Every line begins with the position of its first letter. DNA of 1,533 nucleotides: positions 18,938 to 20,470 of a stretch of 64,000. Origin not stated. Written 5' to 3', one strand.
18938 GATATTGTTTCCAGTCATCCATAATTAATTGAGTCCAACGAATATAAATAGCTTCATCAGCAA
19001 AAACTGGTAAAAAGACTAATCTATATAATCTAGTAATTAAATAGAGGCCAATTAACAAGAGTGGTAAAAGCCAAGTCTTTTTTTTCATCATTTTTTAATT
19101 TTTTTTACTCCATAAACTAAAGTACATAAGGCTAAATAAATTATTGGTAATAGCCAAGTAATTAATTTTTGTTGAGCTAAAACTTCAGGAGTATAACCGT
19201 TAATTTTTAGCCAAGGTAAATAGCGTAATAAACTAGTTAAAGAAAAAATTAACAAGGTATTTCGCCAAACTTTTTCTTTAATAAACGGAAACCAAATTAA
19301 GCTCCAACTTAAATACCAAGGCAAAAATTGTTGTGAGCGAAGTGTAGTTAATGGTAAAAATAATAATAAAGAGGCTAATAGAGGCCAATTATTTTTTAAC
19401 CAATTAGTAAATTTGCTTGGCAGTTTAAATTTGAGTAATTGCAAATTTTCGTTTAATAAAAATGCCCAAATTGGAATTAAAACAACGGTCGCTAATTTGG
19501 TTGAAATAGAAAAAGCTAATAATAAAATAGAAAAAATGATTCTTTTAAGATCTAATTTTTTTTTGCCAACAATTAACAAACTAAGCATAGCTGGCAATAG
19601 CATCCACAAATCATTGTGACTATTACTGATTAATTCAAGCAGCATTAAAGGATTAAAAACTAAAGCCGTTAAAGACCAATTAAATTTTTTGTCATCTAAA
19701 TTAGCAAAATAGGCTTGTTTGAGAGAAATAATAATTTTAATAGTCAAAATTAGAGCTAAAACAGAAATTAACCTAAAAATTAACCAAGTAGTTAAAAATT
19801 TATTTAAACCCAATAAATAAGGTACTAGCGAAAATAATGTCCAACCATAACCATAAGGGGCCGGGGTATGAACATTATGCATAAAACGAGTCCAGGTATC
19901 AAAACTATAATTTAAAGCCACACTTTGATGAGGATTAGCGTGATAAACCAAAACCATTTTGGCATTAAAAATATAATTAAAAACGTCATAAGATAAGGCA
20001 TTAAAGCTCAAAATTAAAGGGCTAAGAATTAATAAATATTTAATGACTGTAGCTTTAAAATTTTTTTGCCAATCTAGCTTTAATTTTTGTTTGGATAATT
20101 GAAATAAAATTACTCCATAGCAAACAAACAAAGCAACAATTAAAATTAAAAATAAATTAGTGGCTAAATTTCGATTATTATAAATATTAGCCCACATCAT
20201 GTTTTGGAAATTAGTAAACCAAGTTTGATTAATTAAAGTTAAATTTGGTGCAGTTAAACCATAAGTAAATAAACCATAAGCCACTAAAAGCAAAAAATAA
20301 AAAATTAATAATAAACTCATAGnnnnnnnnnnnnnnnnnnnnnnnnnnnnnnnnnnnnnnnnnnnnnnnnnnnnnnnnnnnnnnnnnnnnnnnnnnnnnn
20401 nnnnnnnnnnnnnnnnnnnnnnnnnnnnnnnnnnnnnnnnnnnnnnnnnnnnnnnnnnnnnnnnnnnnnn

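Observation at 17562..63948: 46-kb hyper-dense glycosylation island carrying ~16 polytopic GT-C-like membrane proteins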

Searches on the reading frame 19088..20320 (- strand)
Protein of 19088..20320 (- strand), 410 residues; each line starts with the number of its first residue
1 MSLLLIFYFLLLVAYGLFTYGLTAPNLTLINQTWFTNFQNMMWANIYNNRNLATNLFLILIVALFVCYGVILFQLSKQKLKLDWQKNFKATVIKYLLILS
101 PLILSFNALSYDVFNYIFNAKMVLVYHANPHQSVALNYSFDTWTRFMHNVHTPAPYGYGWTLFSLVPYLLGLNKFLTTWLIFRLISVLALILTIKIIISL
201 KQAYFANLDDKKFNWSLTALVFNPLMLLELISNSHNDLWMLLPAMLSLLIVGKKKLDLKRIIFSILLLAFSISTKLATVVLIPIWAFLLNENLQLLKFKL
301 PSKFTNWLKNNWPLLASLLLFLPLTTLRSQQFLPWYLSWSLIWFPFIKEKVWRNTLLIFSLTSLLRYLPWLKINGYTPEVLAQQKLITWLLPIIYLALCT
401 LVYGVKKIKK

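Call 5: search_protein_families(library=pfam, proteins=[window:19088-20320:-], max_evalue=0.01)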
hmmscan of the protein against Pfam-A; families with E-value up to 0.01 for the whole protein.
window:19088-20320:- (410 aa): 0 families

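Call 11: search_solved_structures(query=window:19088-20320:-, max_evalue=1)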
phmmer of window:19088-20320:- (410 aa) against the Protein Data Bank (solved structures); distinct sequences matched with E-value up to 1: 0.

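Call 22: search_protein_families(library=ncbifam, proteins=[window:19088-20320:-], max_evalue=0.1)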
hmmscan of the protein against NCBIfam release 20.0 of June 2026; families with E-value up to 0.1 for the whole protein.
window:19088-20320:- (410 aa): 0 families

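Call 32: find_homologous_proteins(query=window:19088-20320:-, max_evalue=0.001)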
Query window:19088-20320:- (410 aa): 635 proteins with E <= 0.001 among 8000 candidates; the best 120 are listed.
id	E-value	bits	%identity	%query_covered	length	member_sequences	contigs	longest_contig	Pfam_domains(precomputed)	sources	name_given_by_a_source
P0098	2.3e-258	875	100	100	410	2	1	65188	PF26314.1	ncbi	-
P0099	3.6e-133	463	61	97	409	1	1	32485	PF26314.1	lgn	-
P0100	6.6e-115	403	50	100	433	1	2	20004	PF26314.1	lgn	-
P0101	2.0e-114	401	51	93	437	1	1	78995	PF26314.1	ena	-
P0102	2.6e-114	401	51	93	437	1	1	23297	PF26314.1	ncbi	-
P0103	1.2e-113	398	51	94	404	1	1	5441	PF26314.1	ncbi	-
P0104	3.1e-113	397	52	94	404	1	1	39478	PF26314.1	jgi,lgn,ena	-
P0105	3.7e-113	397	54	98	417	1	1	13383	PF26314.1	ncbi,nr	ncbi:MAG: hypothetical protein GF390_00505 [Candidatus Pacebacteria bacterium]|nr:hypothetical prote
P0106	1.8e-111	391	50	99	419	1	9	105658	PF26314.1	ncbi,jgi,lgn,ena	jgi:hypothetical protein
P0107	2.3e-111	391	50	94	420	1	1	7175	PF26314.1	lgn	-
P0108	1.0e-110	389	51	95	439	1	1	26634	PF26314.1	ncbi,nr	ncbi:MAG: hypothetical protein GF381_03940 [Candidatus Pacebacteria bacterium]|nr:hypothetical prote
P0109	6.5e-109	383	52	92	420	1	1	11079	PF26314.1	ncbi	-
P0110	1.8e-108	381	51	95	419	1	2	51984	PF26314.1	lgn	-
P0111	2.0e-108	381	52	100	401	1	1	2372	PF26314.1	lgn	-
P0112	3.8e-108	380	50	98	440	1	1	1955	PF26314.1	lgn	-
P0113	1.2e-107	379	51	94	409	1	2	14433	PF26314.1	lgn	-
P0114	1.3e-107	378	49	96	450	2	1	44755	PF26314.1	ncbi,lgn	ncbi:MAG: hypothetical protein PVJ09_04775 [Candidatus Woesebacteria bacterium]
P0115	1.3e-106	375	51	96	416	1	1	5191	PF26314.1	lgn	-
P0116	1.4e-106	375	50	91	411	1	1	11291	PF26314.1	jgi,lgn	jgi:hypothetical protein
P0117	1.8e-106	375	50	98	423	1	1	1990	PF26314.1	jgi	jgi:hypothetical protein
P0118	4.1e-106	374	50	97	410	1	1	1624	PF26314.1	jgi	jgi:hypothetical protein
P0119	4.6e-106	373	50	93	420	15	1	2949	PF26314.1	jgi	jgi:hypothetical protein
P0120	1.5e-105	372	49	98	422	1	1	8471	PF26314.1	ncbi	-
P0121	3.1e-105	371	51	96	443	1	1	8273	PF26314.1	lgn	-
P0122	5.3e-105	370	50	95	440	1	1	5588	PF26314.1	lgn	-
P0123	3.8e-104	367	48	95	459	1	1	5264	PF26314.1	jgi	jgi:hypothetical protein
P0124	3.8e-103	364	50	96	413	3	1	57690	PF26314.1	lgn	-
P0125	8.6e-103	363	51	91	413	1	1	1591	PF26314.1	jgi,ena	-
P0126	1.6e-102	362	50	95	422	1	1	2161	PF26314.1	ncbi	-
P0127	2.0e-102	361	49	93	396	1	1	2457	PF26314.1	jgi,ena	-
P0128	2.0e-102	361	48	98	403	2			PF26314.1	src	-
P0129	5.6e-102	360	51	94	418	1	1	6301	PF26314.1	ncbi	-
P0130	9.7e-101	356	48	96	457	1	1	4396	PF26314.1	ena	-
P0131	1.0e-100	356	48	95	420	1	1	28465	PF26314.1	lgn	-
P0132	3.5e-100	354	46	96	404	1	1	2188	PF26314.1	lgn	-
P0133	1.5e-99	352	49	94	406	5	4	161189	PF26314.1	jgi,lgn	-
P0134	2.4e-99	351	48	95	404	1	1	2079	PF26314.1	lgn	-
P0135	2.6e-99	351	48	99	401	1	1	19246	PF26314.1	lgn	-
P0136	3.0e-99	351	48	93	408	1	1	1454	PF26314.1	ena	-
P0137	4.0e-99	351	47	98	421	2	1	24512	PF26314.1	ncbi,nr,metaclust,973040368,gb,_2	ncbi:MAG: hypothetical protein XD95_0002 [Microgenomates bacterium 39_7]|nr:MAG: hypothetical protei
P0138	4.3e-99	350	46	96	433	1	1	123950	PF26314.1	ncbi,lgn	ncbi:MAG: hypothetical protein ACOZAN_00255 [Patescibacteria group bacterium]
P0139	5.6e-99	350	50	93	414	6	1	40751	PF26314.1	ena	-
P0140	8.2e-99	349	50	98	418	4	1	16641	PF26314.1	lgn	-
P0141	1.4e-98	349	49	96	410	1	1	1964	PF26314.1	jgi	-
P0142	2.5e-98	348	50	95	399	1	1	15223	PF26314.1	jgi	jgi:hypothetical protein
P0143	3.3e-98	348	45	98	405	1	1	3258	PF26314.1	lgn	-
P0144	4.2e-98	347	47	95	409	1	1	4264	PF26314.1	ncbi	ncbi:hypothetical protein BH10PAT2_BH10PAT2_2220 [soil metagenome]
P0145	5.0e-98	347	49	96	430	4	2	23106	PF26314.1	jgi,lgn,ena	-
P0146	5.6e-98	347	48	99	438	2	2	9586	PF26314.1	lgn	-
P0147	6.4e-98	347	49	98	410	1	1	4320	PF26314.1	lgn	-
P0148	1.4e-97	345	47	96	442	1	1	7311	PF26314.1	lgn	-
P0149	1.6e-97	345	50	92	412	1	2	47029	PF26314.1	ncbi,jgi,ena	-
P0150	2.5e-97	345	44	99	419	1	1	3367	PF26314.1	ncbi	-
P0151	5.4e-97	343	48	99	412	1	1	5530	PF26314.1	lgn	-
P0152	6.5e-97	343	48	96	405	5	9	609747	PF26314.1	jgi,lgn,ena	jgi:hypothetical protein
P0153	6.6e-97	343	46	95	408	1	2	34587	PF26314.1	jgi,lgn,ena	-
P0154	1.9e-96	342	48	95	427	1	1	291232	PF26314.1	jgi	jgi:hypothetical protein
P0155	2.0e-96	342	50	98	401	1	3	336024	PF26314.1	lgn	-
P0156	2.3e-96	341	47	99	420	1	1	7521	PF26314.1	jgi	jgi:hypothetical protein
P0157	2.8e-96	341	46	95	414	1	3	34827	PF26314.1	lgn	-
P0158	3.2e-96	341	50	94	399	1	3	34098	PF26314.1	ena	-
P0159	4.9e-96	340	48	98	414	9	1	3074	PF26314.1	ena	-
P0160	5.2e-96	340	45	100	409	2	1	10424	PF26314.1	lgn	-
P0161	6.5e-96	340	44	98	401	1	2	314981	PF26314.1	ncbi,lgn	-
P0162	7.3e-96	340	49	93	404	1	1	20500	PF26314.1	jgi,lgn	jgi:hypothetical protein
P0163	8.3e-96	340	49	92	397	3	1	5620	PF26314.1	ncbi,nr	ncbi:hypothetical protein KJ628_01565 [Patescibacteria group bacterium]|nr:hypothetical protein [Pat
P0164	1.0e-95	339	47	96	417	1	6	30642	PF26314.1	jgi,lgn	jgi:hypothetical protein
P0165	1.7e-95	339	47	96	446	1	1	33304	PF26314.1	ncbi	-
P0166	2.2e-95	338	49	93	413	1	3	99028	PF26314.1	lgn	-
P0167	2.3e-95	338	45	100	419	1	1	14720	PF26314.1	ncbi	-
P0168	2.9e-95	338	47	98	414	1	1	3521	PF26314.1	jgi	jgi:hypothetical protein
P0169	3.6e-95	338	48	94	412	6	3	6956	PF26314.1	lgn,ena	-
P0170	4.8e-95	337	46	97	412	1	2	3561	PF26314.1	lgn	-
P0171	5.7e-95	337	44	99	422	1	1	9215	PF26314.1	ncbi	-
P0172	5.8e-95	337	45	100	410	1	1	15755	PF26314.1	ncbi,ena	-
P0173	7.0e-95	337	47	98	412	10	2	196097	PF26314.1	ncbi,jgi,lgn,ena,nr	ncbi:MAG: hypothetical protein AUK08_01445 [Candidatus Pacebacteria bacterium CG2_30_36_39]|nr:MAG: 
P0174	8.2e-95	336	50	92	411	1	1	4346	PF26314.1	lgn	-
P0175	8.6e-95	336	49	93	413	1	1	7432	PF26314.1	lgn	-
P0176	8.6e-95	336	47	92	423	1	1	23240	PF26314.1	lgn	-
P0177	1.3e-94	336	49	96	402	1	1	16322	PF26314.1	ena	-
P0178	1.3e-94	336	47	91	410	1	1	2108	PF26314.1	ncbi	-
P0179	1.6e-94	335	45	100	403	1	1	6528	PF26314.1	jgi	-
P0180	1.8e-94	335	45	99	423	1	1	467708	PF26314.1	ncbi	-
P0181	1.9e-94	335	42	97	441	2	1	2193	PF26314.1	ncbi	-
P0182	2.1e-94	335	48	93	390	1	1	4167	PF26314.1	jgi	jgi:hypothetical protein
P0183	2.2e-94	335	47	100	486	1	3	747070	PF26314.1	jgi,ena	-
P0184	2.4e-94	335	45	96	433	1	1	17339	PF26314.1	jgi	jgi:hypothetical protein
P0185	2.6e-94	335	49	95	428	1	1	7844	PF26314.1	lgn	-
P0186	5.2e-94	334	51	94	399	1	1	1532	PF26314.1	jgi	jgi:hypothetical protein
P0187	5.5e-94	334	45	95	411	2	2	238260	PF26314.1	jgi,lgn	-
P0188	1.0e-93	333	48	95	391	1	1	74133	PF26314.1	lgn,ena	-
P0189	1.0e-93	333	49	96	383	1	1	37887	PF26314.1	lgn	-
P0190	1.0e-93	333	46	95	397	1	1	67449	PF26314.1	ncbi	-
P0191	1.3e-93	332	50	95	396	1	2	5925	PF26314.1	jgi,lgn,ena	-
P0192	1.3e-93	332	46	98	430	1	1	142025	PF26314.1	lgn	-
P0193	1.4e-93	332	46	96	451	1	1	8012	PF26314.1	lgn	-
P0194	1.4e-93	332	47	94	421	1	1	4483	PF26314.1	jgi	jgi:hypothetical protein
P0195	1.5e-93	332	48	94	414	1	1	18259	PF26314.1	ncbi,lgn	ncbi:MAG TPA: hypothetical protein VF209_00320 [Patescibacteria group bacterium]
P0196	1.8e-93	332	45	98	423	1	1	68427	PF26314.1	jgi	jgi:hypothetical protein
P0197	3.2e-93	331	45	95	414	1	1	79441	PF26314.1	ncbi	-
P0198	3.4e-93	331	46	95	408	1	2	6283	PF26314.1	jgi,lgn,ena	-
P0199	4.3e-93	331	47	91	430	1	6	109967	PF26314.1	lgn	-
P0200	5.1e-93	330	49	93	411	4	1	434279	PF26314.1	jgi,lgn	-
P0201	5.6e-93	330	45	90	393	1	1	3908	PF26314.1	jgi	jgi:hypothetical protein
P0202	9.4e-93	330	49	92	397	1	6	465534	PF26314.1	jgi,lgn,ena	jgi:hypothetical protein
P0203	9.9e-93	329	45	96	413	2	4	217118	PF26314.1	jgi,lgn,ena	-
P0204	1.1e-92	329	50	94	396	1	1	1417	PF26314.1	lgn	-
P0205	1.1e-92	329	50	92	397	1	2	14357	PF26314.1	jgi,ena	-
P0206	1.6e-92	329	46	97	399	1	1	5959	PF26314.1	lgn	-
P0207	1.6e-92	329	47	98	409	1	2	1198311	PF26314.1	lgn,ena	-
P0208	1.7e-92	329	49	92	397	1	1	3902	PF26314.1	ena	-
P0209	1.8e-92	329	45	98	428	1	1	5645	PF26314.1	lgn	-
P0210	2.0e-92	328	49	91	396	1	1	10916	PF26314.1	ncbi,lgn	-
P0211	2.1e-92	328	50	94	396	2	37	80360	PF26314.1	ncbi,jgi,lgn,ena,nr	ncbi:MAG: hypothetical protein HN846_04565 [Candidatus Pacebacteria bacterium]|jgi:hypothetical prot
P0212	2.1e-92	328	46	96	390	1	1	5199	PF26314.1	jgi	jgi:hypothetical protein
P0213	2.1e-92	328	45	97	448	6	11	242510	PF26314.1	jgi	jgi:hypothetical protein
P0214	2.5e-92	328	46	95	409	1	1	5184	PF26314.1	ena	-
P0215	2.8e-92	328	46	96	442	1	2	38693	PF26314.1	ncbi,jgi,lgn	jgi:hypothetical protein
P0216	2.9e-92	328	46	97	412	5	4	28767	PF26314.1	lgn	-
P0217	3.2e-92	328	46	95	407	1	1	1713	PF26314.1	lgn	-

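Call 87: find_encoding_contigs(protein=P0188, flank=10000, max_places=1)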
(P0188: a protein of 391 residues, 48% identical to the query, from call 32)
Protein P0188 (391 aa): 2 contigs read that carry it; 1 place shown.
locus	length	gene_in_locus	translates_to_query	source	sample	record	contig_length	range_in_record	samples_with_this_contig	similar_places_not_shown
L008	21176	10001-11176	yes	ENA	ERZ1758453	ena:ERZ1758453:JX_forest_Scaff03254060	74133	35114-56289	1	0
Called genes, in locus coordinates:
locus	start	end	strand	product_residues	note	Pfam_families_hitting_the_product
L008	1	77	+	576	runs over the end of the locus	-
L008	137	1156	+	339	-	PF01073:3Beta_HSD, PF01370:Epimerase, PF02719:Polysacc_synt_2, PF04321:RmlD_sub_bind, PF07993:NAD_binding_4, PF13460:NAD_binding_10, PF16363:GDP_Man_Dehyd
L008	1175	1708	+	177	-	PF00908:dTDP_sugar_isom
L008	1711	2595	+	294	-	PF01370:Epimerase, PF04321:RmlD_sub_bind, PF01073:3Beta_HSD, PF02719:Polysacc_synt_2 (weak), PF13460:NAD_binding_10 (weak), PF16363:GDP_Man_Dehyd, PF07993:NAD_binding_4 (weak)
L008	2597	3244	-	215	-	PF01746:tRNA_m1G_MT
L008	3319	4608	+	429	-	PF03446:NAD_binding_2 (faint), PF03721:UDPG_MGDP_dh_N, PF00984:UDPG_MGDP_dh, PF03720:UDPG_MGDP_dh_C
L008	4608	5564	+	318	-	PF01073:3Beta_HSD (weak), PF01370:Epimerase, PF02719:Polysacc_synt_2 (faint), PF04321:RmlD_sub_bind, PF16363:GDP_Man_Dehyd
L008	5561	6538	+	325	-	PF01370:Epimerase, PF04321:RmlD_sub_bind, PF05368:NmrA (weak), PF16363:GDP_Man_Dehyd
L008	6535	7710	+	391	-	PF00535:Glycos_transf_2, PF04138:GtrA_DPMS_TM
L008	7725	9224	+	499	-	PF13231:PMT_2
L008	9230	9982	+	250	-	PF00535:Glycos_transf_2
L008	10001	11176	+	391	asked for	PF26314:MptA_B_family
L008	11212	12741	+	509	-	PF02366:PMT, PF13231:PMT_2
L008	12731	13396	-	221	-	PF00072:Response_reg, PF00486:Trans_reg_C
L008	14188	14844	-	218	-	-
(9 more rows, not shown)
